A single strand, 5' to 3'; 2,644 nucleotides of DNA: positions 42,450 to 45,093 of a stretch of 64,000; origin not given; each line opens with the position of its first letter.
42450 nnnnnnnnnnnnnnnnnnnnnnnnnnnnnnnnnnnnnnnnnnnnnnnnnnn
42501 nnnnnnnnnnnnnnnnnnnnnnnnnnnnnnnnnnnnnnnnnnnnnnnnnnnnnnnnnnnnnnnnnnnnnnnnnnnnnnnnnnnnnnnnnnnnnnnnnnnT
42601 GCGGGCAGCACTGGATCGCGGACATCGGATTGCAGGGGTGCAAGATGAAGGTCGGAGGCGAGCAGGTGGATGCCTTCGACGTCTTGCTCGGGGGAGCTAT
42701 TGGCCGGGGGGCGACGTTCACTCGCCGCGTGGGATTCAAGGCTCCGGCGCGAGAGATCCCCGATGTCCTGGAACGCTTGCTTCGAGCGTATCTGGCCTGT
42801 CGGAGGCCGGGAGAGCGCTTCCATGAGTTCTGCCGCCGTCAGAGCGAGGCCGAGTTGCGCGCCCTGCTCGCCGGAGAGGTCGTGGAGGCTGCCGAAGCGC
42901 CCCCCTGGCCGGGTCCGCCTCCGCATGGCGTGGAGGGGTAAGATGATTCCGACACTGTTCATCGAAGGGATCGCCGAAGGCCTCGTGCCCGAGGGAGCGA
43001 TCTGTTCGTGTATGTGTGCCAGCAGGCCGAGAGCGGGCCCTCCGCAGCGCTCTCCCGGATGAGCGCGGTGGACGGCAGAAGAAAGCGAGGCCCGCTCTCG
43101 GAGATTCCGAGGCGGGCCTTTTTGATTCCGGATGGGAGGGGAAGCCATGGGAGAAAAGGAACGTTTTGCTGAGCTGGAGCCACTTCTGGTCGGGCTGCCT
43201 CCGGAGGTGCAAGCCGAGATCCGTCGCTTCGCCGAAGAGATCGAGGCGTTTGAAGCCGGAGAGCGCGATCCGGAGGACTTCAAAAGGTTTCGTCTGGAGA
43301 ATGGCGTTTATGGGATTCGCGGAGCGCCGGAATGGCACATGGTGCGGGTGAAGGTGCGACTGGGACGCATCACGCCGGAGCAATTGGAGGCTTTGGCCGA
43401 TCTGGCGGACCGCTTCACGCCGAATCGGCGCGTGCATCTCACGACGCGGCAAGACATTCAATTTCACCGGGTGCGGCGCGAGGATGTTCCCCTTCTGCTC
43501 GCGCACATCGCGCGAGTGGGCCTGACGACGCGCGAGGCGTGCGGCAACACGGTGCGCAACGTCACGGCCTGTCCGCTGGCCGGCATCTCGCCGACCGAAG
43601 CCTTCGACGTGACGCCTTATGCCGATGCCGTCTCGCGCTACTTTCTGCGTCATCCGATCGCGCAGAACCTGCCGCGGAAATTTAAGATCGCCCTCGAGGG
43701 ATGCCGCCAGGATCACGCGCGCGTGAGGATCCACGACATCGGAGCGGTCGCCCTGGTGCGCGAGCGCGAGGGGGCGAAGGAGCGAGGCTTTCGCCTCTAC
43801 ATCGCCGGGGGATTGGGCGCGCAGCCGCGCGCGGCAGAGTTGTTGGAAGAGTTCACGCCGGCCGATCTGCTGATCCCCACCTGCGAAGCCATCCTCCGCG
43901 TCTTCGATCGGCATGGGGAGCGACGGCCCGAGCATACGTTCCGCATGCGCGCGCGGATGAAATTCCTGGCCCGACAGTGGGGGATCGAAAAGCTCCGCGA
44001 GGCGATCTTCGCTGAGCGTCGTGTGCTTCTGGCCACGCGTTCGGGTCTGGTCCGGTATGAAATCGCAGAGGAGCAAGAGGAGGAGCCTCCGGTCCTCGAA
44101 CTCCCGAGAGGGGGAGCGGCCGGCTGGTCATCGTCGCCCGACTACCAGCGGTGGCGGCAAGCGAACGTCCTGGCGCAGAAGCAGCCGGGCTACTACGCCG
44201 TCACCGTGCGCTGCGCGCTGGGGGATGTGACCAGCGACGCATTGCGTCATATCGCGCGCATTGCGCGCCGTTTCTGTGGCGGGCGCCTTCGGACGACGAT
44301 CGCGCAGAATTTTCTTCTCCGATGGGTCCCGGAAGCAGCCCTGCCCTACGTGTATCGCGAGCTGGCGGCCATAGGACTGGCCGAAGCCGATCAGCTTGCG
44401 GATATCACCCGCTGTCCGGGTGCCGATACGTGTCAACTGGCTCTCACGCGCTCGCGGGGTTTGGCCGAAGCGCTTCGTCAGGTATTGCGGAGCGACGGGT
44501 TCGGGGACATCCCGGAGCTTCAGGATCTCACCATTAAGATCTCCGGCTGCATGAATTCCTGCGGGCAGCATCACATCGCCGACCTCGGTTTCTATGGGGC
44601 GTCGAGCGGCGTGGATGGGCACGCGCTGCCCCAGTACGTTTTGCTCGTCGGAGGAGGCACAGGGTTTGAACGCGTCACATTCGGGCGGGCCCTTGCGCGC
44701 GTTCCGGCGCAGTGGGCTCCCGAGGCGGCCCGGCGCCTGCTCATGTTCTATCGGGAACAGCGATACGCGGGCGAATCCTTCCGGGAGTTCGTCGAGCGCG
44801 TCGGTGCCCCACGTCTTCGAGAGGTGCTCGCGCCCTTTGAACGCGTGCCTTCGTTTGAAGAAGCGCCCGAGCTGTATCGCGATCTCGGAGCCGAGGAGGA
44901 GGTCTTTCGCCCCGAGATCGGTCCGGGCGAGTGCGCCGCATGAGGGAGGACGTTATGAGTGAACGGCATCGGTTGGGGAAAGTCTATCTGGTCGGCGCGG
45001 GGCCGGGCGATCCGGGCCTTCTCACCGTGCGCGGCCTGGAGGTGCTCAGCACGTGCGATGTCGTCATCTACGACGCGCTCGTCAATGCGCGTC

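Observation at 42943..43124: Candidate cysteine-codon leader-peptide attenuator between two sulfite/nitrite reductase paralogs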

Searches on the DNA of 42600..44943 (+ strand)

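Call 4: search_rna_families(source=window, start=42600, end=43400, threshold=evalue, max_evalue=10)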
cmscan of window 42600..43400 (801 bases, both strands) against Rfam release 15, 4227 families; matches with E-value up to 10: 11.
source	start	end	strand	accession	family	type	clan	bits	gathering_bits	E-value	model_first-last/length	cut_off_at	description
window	43028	43100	-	RF03972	mir-3150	Gene; miRNA;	-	21.7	100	0.32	1-80/80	no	mir-3150 microRNA precursor family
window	43029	43099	+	RF00373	RNaseP_arch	Gene; ribozyme;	CL00002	20.2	84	0.0012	1-288/288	no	Archaeal RNase P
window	43012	43124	+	RF02883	BcKCsr2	Gene; sRNA;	-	19.6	40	0.055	1-129/129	no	Burkholderia sRNA 2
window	43049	43133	+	RF00236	ctRNA_pGA1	Gene; antisense;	-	17.9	45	0.77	1-79/79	no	ctRNA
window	43028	43100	+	RF03972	mir-3150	Gene; miRNA;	-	17.8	100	2.7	1-80/80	no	mir-3150 microRNA precursor family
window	43084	43119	+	RF01356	CRISPR-DR28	Gene; CRISPR;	-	17.4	35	3.9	1-24/24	no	CRISPR RNA direct repeat element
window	42817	42889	+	RF00901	MIR845_1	Gene; miRNA;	-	16.3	81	2.7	1-81/81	no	MIR845_1 microRNA precursor family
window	42641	42694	+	RF01146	sR15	Gene; snRNA; snoRNA; CD-box;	-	15.3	40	6.2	1-65/65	no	Small nucleolar RNA sR15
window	43037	43079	+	RF01549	TB8Cs2H1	Gene; snRNA; snoRNA; HACA-box;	-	14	40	9.1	1-65/65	no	Trypanosomatid snoRNA TB8Cs2H1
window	42699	42723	-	RF02802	PyrR204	Gene; snRNA; snoRNA; HACA-box;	-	13.9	71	9.7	1-57/57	no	Pyrobaculum sRNA 204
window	42778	42843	+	RF00613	SNORD94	Gene; snRNA; snoRNA; CD-box;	-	11.9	60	6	63-132/137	no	Small nucleolar RNA SNORD94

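Call 54: search_rna_families(sources=[L036, L059, L064, L089, L011, L071, L142, L083, L085, L081], threshold=gathering)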
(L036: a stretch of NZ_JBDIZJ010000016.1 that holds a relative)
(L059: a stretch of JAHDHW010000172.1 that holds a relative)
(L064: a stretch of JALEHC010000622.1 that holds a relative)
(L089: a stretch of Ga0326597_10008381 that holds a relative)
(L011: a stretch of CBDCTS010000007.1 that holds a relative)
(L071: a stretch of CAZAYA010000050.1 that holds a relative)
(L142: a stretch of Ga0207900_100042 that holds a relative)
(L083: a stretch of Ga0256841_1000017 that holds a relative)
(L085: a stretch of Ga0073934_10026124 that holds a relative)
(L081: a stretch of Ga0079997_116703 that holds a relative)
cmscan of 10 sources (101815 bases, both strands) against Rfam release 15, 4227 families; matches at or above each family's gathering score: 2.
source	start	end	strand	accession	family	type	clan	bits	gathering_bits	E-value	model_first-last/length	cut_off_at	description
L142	3535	3644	+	RF00162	SAM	Cis-reg; riboswitch;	CL00012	77.6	44.4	2.5e-16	1-108/108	no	SAM riboswitch aptamer (S box leader)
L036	5468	5573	+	RF00162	SAM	Cis-reg; riboswitch;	CL00012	69.2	44.4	7.2e-14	1-108/108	no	SAM riboswitch aptamer (S box leader)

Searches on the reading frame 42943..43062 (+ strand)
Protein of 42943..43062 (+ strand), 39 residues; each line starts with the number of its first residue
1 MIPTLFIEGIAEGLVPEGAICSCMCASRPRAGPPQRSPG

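Call 7: search_protein_families(library=pfam, proteins=[window:42943-43062:+])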
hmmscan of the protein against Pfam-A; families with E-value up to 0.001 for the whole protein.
window:42943-43062:+ (39 aa): 0 families

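Call 14: find_encoding_contigs(protein=window:42943-43062:+, flank=4000, max_places=10)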
Protein window:42943-43062:+ (39 aa): no gene with exactly this product is on record in the collection.
